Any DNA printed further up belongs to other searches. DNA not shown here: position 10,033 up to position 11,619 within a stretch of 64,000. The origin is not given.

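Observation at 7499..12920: Pyrococcus-type sulfhydrogenase (group 3b NiFe) operon hydBGDA linked to a CoADR/NSR-like flavoprotein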

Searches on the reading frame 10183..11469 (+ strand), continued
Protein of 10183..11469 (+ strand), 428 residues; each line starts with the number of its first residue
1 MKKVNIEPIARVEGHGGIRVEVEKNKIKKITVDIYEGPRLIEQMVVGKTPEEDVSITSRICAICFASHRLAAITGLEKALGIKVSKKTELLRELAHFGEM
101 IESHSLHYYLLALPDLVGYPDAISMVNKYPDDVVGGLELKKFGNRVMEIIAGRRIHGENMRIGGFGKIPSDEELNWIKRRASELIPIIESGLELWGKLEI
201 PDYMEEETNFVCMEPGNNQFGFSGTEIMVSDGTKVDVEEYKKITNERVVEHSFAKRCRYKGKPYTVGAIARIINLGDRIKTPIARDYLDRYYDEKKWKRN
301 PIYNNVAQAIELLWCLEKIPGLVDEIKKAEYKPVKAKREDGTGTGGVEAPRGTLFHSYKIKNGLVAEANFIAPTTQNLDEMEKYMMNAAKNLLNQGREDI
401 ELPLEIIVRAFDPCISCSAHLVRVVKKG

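Call 58: find_encoding_contigs(protein=P0156, flank=8000, max_places=1)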
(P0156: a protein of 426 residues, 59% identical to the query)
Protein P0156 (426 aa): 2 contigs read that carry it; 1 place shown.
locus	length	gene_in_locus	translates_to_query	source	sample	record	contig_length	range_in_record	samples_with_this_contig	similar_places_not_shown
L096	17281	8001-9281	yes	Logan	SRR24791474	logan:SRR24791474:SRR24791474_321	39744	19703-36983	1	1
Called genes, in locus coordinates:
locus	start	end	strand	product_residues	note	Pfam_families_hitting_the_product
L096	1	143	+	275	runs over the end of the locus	PF01261:AP_endonuc_2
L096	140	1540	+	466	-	PF00474:SSF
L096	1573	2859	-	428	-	PF13173:AAA_14, PF13635:DUF4143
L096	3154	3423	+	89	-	-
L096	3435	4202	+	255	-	PF00041:fn3 (faint)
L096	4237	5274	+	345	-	PF04015:DUF362, PF25160:LdpA_Fe-S-bd (faint), PF00037:Fer4 (weak), PF12837:Fer4_6 (weak), PF12838:Fer4_7, PF13187:Fer4_9, PF13237:Fer4_10, PF00037:Fer4 (weak), +4 more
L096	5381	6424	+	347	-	PF12838:Fer4_7 (faint), PF13187:Fer4_9 (faint), PF13534:Fer4_17 (faint), PF13484:Fer4_16 (faint), PF13746:Fer4_18 (faint), PF14697:Fer4_21 (faint), PF00037:Fer4 (faint), PF17179:Fer4_22, +3 more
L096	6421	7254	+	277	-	PF00970:FAD_binding_6 (weak), PF00175:NAD_binding_1, PF10418:DHODB_Fe-S_bind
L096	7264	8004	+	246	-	PF01058:Oxidored_q6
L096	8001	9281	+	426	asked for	PF00374:NiFeSe_Hases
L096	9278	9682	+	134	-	PF04463:2-thiour_desulf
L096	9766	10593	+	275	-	PF04392:ABC_sub_bind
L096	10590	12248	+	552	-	PF00672:HAMP, PF00015:MCPsignal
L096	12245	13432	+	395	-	PF00924:MS_channel_2nd, PF21082:MS_channel_3rd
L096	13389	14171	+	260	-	-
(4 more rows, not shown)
